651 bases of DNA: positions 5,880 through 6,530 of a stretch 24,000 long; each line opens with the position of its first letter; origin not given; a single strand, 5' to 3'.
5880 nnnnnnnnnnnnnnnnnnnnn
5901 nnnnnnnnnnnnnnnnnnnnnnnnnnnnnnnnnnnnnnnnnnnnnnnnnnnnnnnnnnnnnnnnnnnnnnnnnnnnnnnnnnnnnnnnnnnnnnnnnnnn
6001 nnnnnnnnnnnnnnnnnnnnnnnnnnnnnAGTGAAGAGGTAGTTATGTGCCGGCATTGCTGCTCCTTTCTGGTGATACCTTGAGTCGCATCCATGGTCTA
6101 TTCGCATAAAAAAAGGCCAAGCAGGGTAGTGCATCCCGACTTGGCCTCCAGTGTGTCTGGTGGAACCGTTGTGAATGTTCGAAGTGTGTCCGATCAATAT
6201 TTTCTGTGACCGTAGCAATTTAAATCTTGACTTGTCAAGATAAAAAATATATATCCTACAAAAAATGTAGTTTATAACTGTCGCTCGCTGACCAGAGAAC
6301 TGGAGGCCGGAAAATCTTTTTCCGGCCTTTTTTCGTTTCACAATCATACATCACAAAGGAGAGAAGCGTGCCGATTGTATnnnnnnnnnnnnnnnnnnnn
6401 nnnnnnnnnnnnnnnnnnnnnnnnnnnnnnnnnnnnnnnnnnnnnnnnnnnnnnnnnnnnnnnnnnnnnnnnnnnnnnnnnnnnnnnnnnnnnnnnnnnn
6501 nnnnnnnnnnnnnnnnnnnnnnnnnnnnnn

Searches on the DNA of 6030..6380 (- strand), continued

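Call 72: search_with_rna_model(model_id=R1, sources=[L124, L125, L126, L127, L128, L129, L130, L131, L132, L133, L134, L135, L136, L137, L138, L139, L140, L141, L142, L143, L144, L145, L146, L147, L148, L149, L150, L151, L152, L153, L154, L155, L156, L157, L158, L159, L160, L161, L162, L163, L164, L165, L166, L167, L168, L169, L170, L171, L172, L173, L174, L175, L176, L177, L178, L179, L180, L181, L182, L183, L184, L185, L186, L187, L188, L189, L190, L191, L192, L193, L194, L195, L196, L197, L198, L199, L200, L201, L202, L203], max_evalue=0.01, filters=default)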
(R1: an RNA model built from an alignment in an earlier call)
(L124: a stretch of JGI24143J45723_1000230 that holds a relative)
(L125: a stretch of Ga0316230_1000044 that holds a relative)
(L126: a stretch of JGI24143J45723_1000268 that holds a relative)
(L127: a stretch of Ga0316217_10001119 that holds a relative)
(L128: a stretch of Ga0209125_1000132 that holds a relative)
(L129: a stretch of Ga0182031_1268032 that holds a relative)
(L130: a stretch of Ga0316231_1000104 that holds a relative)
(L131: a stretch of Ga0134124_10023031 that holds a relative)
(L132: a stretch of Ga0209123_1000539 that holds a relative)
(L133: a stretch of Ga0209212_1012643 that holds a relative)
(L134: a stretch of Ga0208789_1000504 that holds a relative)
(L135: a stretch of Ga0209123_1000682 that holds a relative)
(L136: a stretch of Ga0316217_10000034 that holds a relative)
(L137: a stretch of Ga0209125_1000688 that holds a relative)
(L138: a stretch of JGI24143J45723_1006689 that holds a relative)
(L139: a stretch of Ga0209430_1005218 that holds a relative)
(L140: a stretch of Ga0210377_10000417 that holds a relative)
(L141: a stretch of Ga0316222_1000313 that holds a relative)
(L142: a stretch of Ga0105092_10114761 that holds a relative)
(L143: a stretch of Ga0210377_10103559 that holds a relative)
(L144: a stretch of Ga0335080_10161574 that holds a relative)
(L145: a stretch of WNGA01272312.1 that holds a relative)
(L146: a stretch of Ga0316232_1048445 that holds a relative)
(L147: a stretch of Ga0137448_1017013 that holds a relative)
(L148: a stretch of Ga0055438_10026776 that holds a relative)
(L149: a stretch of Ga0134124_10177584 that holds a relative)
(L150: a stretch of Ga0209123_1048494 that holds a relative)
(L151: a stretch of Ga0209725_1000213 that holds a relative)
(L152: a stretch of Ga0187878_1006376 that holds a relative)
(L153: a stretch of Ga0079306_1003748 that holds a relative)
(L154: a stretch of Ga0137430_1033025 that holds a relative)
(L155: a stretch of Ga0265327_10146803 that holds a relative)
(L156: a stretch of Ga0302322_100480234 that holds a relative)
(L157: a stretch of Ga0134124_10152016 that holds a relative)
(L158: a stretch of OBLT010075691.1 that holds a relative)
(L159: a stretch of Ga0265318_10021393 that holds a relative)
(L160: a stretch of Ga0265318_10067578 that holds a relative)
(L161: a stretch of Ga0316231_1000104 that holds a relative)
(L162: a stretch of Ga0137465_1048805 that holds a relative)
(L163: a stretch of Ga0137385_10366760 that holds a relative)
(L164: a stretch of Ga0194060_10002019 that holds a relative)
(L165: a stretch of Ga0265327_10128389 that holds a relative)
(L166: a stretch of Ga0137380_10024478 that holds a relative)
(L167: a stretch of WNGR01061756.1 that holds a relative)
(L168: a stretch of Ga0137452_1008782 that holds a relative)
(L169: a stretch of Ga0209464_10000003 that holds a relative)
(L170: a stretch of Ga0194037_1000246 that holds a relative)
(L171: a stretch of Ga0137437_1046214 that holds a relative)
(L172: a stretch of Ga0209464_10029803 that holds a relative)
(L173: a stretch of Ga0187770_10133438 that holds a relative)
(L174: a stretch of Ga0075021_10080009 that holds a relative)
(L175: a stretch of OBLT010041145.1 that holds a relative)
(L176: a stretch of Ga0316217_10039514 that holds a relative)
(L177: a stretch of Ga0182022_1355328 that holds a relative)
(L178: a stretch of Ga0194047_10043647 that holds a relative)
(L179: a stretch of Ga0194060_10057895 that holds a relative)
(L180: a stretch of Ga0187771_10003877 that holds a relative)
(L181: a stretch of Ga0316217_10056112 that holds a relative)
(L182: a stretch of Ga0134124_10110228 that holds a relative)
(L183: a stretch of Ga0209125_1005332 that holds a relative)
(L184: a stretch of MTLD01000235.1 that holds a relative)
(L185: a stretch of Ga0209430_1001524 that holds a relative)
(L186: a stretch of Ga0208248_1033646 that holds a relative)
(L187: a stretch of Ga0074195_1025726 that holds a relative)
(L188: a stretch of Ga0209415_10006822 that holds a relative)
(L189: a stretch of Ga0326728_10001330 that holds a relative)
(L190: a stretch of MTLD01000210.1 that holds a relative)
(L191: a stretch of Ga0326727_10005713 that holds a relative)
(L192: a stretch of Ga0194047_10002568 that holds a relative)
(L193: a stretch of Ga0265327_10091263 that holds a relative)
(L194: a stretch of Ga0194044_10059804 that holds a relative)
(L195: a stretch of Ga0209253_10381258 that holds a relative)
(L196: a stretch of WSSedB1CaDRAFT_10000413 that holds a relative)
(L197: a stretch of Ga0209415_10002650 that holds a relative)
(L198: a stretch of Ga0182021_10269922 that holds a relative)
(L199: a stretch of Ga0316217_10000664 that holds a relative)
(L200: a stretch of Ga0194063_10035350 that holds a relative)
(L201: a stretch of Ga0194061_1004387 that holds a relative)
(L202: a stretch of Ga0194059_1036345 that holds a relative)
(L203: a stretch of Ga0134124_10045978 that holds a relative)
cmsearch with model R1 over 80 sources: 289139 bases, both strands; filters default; matches with E-value up to 0.01: 78.
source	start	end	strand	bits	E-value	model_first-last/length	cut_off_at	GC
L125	3236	3268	+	42.1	7.8e-10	1-33/33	no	0.52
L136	3236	3268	+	42.1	7.8e-10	1-33/33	no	0.52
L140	4384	4416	+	40.8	2e-09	1-33/33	no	0.61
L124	6076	6108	+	39.5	4.8e-09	1-33/33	no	0.64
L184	3183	3215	+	38.5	1e-08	1-33/33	no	0.64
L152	3857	3889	+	38.2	1.2e-08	1-33/33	no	0.55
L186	594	626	+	38.2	1.2e-08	1-33/33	no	0.55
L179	1796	1828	+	38.1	1.3e-08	1-33/33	no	0.58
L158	423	455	+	37.7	1.7e-08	1-33/33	no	0.64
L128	5982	6014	+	37.5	2e-08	1-33/33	no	0.64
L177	222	254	+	37.3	2.3e-08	1-33/33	no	0.61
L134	4332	4365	+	37.3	2.3e-08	1-33/33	no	0.56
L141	5465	5498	+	37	2.9e-08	1-33/33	no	0.62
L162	535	567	+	36.7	3.5e-08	1-33/33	no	0.67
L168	1328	1360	+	36.7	3.5e-08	1-33/33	no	0.67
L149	1772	1805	+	36.7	3.7e-08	1-33/33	no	0.62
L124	3240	3272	+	36.6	3.8e-08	1-33/33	no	0.48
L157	2021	2053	+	36.5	4.1e-08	1-33/33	no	0.67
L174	1556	1588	+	36.4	4.4e-08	1-33/33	no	0.67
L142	946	978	+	36.3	4.9e-08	1-33/33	no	0.7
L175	827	859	+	36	5.9e-08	1-33/33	no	0.67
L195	840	872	+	36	5.9e-08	1-33/33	no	0.67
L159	2012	2045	+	36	6e-08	1-33/33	no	0.56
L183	3210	3243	+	35.8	7.1e-08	1-33/33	no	0.53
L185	3210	3243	+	35.8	7.1e-08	1-33/33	no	0.53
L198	864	896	+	35.7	7.3e-08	1-33/33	no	0.55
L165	781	814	+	35.6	7.9e-08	1-33/33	no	0.56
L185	5803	5835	+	35.4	9.2e-08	1-33/33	no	0.55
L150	1670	1702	+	35.4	9.4e-08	1-33/33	no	0.58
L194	1469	1502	+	35.2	1.1e-07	1-33/33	no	0.62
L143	415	448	+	34.6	1.6e-07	1-33/33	no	0.65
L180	3187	3219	+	34.4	1.9e-07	1-33/33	no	0.73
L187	587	620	+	34.2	2.2e-07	1-33/33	no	0.65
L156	1386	1419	+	34.1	2.4e-07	1-33/33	no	0.59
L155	929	962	+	33.9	2.6e-07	1-33/33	no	0.68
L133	2175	2207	+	33.9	2.7e-07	1-33/33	no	0.55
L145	547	580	+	33.5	3.7e-07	1-33/33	no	0.65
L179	582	614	+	33.1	4.7e-07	1-33/33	no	0.58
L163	888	921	+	33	5e-07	1-33/33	no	0.68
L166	3181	3214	+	33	5e-07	1-33/33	no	0.68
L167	2670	2703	+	33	5e-07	1-33/33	no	0.68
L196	3157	3189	+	32.2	9e-07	1-33/33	no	0.61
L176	1554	1586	+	32.1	9.6e-07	1-33/33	no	0.61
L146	1354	1386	+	31.7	1.3e-06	1-33/33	no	0.61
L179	1690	1722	+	31.6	1.4e-06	1-33/33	no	0.61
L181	1847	1879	+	31.5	1.5e-06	1-33/33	no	0.58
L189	1268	1300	+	30.6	2.9e-06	1-33/33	no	0.64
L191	1268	1300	+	30.6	2.9e-06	1-33/33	no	0.64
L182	261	294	+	30.1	4.2e-06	1-33/33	no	0.65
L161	3219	3251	+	29.8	4.9e-06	1-33/33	no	0.61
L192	3730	3763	+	29.8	5.1e-06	1-33/33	no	0.59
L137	3235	3267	+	29.6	5.9e-06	1-33/33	no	0.61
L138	3235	3267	+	29.6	5.9e-06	1-33/33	no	0.61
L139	3235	3267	+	29.6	5.9e-06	1-33/33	no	0.61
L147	791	824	+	29.6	6e-06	1-33/33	no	0.68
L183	1493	1526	+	29.3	7.4e-06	1-33/33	no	0.47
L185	1493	1526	+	29.3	7.4e-06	1-33/33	no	0.47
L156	261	294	+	29.1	8.1e-06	1-33/33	no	0.68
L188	2797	2829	+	29.1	8.3e-06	1-33/33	no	0.48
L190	3177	3209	+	28.5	1.3e-05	1-33/33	no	0.61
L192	1242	1275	+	28.2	1.6e-05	1-33/33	no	0.65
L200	1059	1092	+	28.2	1.6e-05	1-33/33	no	0.65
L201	3213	3247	+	28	1.8e-05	1-33/33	no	0.63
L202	331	365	+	28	1.8e-05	1-33/33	no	0.63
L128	3196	3228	+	27.6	2.4e-05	1-33/33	no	0.45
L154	961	993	+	26.5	5.4e-05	1-33/33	no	0.7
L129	1274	1306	+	26.1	7.3e-05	1-33/33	no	0.58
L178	405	438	+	25.5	0.00011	1-33/33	no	0.65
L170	3165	3198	+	25.5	0.00011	1-33/33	no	0.68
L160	780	812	+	25.2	0.00013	1-33/33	no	0.64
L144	1530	1563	+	25.2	0.00014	1-33/33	no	0.71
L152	3478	3511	+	24.7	0.00019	1-33/33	no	0.5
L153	3224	3256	+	23.9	0.00033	1-33/33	no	0.7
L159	438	471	+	23.9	0.00035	1-33/33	no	0.56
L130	5506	5538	+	23.6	0.00043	1-33/33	no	0.58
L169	3170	3203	+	23.2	0.00056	1-33/33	no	0.59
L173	833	866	+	22.5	0.00096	1-33/33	no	0.74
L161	1867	1899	+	19.8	0.0066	1-33/33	no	0.58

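Call 75: search_with_rna_model(model_id=R1, sources=[L124, L125, L128, L129, L130, L133, L134, L137, L140, L141, L142, L143, L144, L145, L146, L147, L149, L150, L152, L153, L154, L155, L156, L157, L158, L159, L160, L161, L162, L163, L165, L166, L168, L169, L170, L173, L174, L175, L176, L177, L178, L179, L180, L181, L182, L183, L184, L185, L186, L187, L188, L189, L190, L192, L194, L195, L196, L198, L200, L201, window, L002, L003, L004], max_evalue=0.001, filters=default, make_alignment=true)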
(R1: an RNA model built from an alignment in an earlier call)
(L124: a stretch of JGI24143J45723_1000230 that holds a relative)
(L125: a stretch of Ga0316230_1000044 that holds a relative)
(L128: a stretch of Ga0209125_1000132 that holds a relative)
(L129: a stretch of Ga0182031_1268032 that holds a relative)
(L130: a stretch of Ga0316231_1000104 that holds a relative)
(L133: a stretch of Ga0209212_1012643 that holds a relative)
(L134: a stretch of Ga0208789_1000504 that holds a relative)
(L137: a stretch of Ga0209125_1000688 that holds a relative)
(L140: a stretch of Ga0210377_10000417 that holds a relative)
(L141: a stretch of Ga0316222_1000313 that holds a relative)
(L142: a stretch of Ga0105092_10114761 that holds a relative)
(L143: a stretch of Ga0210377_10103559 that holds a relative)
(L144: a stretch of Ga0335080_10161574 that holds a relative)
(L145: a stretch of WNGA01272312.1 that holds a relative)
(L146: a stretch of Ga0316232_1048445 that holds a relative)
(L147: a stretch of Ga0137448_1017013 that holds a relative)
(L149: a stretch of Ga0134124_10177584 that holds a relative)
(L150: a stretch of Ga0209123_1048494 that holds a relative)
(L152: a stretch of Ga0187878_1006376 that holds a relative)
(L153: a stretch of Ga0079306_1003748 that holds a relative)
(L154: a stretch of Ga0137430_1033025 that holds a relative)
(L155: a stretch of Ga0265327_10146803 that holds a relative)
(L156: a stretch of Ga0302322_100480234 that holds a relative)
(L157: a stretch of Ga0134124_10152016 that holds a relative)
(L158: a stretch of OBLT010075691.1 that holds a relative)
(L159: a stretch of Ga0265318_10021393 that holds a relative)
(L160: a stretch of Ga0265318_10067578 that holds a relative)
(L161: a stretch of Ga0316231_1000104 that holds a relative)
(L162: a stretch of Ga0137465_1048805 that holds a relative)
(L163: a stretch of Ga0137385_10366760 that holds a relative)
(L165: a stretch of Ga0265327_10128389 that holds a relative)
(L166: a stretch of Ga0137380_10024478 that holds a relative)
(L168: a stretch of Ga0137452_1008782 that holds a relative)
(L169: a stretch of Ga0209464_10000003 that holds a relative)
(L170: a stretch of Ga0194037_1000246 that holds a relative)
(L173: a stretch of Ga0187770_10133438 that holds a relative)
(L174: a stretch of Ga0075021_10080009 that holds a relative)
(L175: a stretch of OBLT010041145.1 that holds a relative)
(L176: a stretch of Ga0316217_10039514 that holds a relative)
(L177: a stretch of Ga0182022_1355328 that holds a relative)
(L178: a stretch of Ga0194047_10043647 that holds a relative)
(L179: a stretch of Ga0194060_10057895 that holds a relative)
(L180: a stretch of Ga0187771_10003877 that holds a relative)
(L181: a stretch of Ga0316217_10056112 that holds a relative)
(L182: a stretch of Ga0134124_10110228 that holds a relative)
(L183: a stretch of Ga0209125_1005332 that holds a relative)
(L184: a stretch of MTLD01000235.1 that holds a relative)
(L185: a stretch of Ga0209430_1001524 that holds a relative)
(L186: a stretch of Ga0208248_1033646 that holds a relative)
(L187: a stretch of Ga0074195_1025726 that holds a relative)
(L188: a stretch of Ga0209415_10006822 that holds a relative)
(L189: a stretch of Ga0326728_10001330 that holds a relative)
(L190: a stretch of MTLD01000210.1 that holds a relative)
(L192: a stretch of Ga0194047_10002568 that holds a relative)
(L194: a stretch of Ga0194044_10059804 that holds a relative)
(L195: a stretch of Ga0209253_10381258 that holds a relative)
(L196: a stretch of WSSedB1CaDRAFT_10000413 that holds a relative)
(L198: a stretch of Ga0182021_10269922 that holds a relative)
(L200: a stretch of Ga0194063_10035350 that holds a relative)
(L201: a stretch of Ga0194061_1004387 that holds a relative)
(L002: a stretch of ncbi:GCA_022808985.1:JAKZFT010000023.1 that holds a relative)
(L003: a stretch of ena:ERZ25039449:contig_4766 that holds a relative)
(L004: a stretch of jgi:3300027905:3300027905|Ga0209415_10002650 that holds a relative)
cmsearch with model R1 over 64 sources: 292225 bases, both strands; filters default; matches with E-value up to 0.001: 85.
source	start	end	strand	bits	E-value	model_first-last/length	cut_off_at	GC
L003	20239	20271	+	42.2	7.4e-10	1-33/33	no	0.45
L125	3236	3268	+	42.1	7.9e-10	1-33/33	no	0.52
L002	20860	20892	+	41.8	9.5e-10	1-33/33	no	0.45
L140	4384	4416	+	40.8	2e-09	1-33/33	no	0.61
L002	9479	9511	-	40.4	2.6e-09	1-33/33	no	0.58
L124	6076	6108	+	39.5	4.8e-09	1-33/33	no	0.64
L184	3183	3215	+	38.5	1e-08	1-33/33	no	0.64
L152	3857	3889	+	38.2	1.2e-08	1-33/33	no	0.55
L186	594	626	+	38.2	1.2e-08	1-33/33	no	0.55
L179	1796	1828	+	38.1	1.3e-08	1-33/33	no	0.58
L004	12592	12625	+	37.9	1.5e-08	1-33/33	no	0.53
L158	423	455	+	37.7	1.7e-08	1-33/33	no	0.64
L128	5982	6014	+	37.5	2e-08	1-33/33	no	0.64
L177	222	254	+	37.3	2.3e-08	1-33/33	no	0.61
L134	4332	4365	+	37.3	2.3e-08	1-33/33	no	0.56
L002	19354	19386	+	37.1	2.8e-08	1-33/33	no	0.55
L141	5465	5498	+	37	3e-08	1-33/33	no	0.62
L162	535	567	+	36.7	3.6e-08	1-33/33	no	0.67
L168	1328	1360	+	36.7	3.6e-08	1-33/33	no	0.67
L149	1772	1805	+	36.7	3.8e-08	1-33/33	no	0.62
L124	3240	3272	+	36.6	3.8e-08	1-33/33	no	0.48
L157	2021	2053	+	36.5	4.2e-08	1-33/33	no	0.67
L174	1556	1588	+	36.4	4.5e-08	1-33/33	no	0.67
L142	946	978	+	36.3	4.9e-08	1-33/33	no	0.7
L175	827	859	+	36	6e-08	1-33/33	no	0.67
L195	840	872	+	36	6e-08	1-33/33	no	0.67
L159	2012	2045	+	36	6.1e-08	1-33/33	no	0.56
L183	3210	3243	+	35.8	7.1e-08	1-33/33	no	0.53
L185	3210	3243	+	35.8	7.1e-08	1-33/33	no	0.53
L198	864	896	+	35.7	7.3e-08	1-33/33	no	0.55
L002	16110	16143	+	35.7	7.6e-08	1-33/33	no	0.53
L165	781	814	+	35.6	8e-08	1-33/33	no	0.56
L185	5803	5835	+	35.4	9.3e-08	1-33/33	no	0.55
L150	1670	1702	+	35.4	9.5e-08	1-33/33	no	0.58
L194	1469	1502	+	35.2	1.1e-07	1-33/33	no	0.62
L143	415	448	+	34.6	1.7e-07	1-33/33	no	0.65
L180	3187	3219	+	34.4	1.9e-07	1-33/33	no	0.73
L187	587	620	+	34.2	2.2e-07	1-33/33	no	0.65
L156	1386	1419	+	34.1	2.4e-07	1-33/33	no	0.59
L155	929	962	+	33.9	2.6e-07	1-33/33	no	0.68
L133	2175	2207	+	33.9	2.7e-07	1-33/33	no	0.55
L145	547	580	+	33.5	3.7e-07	1-33/33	no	0.65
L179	582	614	+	33.1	4.7e-07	1-33/33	no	0.58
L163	888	921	+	33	5.1e-07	1-33/33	no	0.68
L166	3181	3214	+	33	5.1e-07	1-33/33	no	0.68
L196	3157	3189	+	32.2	9.1e-07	1-33/33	no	0.61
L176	1554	1586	+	32.1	9.7e-07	1-33/33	no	0.61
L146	1354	1386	+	31.7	1.3e-06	1-33/33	no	0.61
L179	1690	1722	+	31.6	1.4e-06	1-33/33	no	0.61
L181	1847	1879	+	31.5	1.5e-06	1-33/33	no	0.58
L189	1268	1300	+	30.6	2.9e-06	1-33/33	no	0.64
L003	8045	8078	+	30.5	3.2e-06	1-33/33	no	0.65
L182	261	294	+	30.1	4.2e-06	1-33/33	no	0.65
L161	3219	3251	+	29.8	4.9e-06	1-33/33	no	0.61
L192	3730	3763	+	29.8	5.1e-06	1-33/33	no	0.59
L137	3235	3267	+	29.6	6e-06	1-33/33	no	0.61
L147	791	824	+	29.6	6e-06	1-33/33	no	0.68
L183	1493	1526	+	29.3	7.4e-06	1-33/33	no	0.47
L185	1493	1526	+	29.3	7.4e-06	1-33/33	no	0.47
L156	261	294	+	29.1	8.2e-06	1-33/33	no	0.68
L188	2797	2829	+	29.1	8.4e-06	1-33/33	no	0.48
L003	16085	16118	+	28.8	1e-05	1-33/33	no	0.53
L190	3177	3209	+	28.5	1.3e-05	1-33/33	no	0.61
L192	1242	1275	+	28.2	1.6e-05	1-33/33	no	0.65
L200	1059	1092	+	28.2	1.6e-05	1-33/33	no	0.65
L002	9900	9933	+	28.1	1.7e-05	1-33/33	no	0.71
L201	3213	3247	+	28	1.8e-05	1-33/33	no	0.63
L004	3670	3702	+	27.9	2e-05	1-33/33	no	0.7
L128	3196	3228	+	27.6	2.4e-05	1-33/33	no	0.45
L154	961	993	+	26.5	5.4e-05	1-33/33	no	0.7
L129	1274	1306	+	26.1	7.3e-05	1-33/33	no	0.58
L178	405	438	+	25.5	0.00011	1-33/33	no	0.65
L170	3165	3198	+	25.5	0.00011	1-33/33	no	0.68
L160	780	812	+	25.2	0.00013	1-33/33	no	0.64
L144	1530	1563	+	25.2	0.00014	1-33/33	no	0.71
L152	3478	3511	+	24.7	0.0002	1-33/33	no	0.5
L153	3224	3256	+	23.9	0.00034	1-33/33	no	0.7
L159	438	471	+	23.9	0.00035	1-33/33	no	0.56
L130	5506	5538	+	23.6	0.00044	1-33/33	no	0.58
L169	3170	3203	+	23.2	0.00057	1-33/33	no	0.59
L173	833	866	+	22.5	0.00097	1-33/33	no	0.74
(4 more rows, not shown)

Alignment A4: 85 matches aligned to the model, 39 columns, each read 5' to 3' on its own strand. Consensus structure (alignment columns), stored with it:
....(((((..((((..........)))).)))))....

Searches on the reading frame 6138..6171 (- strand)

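Call 52: search_protein_families(library=ncbifam, proteins=[L085:312-3791:+, L099:1709-5083:-, L088:5495-7159:+, L096:3-1685:-], max_evalue=1e-10)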
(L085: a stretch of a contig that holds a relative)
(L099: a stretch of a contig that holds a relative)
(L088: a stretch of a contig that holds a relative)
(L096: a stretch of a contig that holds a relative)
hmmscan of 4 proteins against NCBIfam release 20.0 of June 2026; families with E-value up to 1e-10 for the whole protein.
L085:312-3791:+ (1160 aa): 0 families

L099:1709-5083:- (1125 aa): 1 family
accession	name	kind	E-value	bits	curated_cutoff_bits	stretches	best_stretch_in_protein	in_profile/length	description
NF033435.1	S-layer_Clost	equivalog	5.4e-22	78.4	650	1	936-1044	428-547/728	S-layer protein SlpA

L088:5495-7159:+ (555 aa): 11 families
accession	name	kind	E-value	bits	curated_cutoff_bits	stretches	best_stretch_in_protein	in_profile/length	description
NF043070.1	DppA_dipep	equivalog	2.1e-67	227.9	1005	1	58-513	48-500/535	dipeptide ABC transporter periplasmic-binding protein DppA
TIGR02294.1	nickel_nikA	equivalog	1.5e-62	211.7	393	1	68-531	36-485/501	nickel ABC transporter substrate-binding protein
NF011942.0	PRK15413.1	equivalog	2.3e-60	204.8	594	1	79-529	66-493/512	glutathione ABC transporter substrate-binding protein GsiB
NF045467.1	Opp4A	equivalog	4.8e-56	190.1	650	1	89-547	83-556/556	oligopeptide ABC transporter substrate-binding protein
NF011684.0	PRK15104.1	equivalog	6.9e-52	176.9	947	1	71-520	69-512/543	oligopeptide ABC transporter substrate-binding protein OppA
NF011689.0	PRK15109.1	equivalog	5.2e-50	170.6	560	1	33-517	28-508/547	ABC transporter substrate-binding protein SapA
NF047575.1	opine_bind_CntA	exception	1.3e-49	169.1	800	1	5-519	4-505/535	staphylopine-dependent metal ABC transporter substrate-binding lipoprotein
NF045468.1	Opp5A_nikA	equivalog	9.8e-44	149.6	600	1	35-534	12-474/488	nickel ABC transporter substrate-binding protein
NF007287.0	PRK09755.1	equivalog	2.9e-40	138.6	1098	1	38-519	32-503/535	ABC transporter substrate-binding protein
TIGR04028.1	SBP_KPN_01854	hypoth_equivalog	1.6e-29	102.9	468.5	1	79-524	39-485/509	TIGR04028 family ABC transporter substrate-binding protein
NF043077.1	MMSYN1_0169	equivalog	3e-13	49.1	650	0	4-149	1-155/896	oligopeptide ABC transporter substrate-binding protein OppA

L096:3-1685:- (561 aa): 0 families

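Call 67: search_protein_families(library=ncbifam, proteins=[L089:6819-7835:+], max_evalue=1e-8)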
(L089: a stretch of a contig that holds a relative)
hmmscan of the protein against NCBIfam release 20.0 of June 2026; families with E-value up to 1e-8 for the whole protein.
L089:6819-7835:+ (339 aa): 3 families
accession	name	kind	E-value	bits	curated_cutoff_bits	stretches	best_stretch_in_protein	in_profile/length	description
NF008022.0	PRK10752.1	subfamily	5e-166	552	288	1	12-335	6-327/329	sulfate ABC transporter substrate-binding protein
TIGR00971.1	3a0106s03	subfamily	2.6e-152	506.5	155.5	1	26-334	8-315/315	sulfate ABC transporter substrate-binding protein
NF008106.0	PRK10852.1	subfamily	8.5e-114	380.1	308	1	13-336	10-334/338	thiosulfate ABC transporter substrate-binding protein CysP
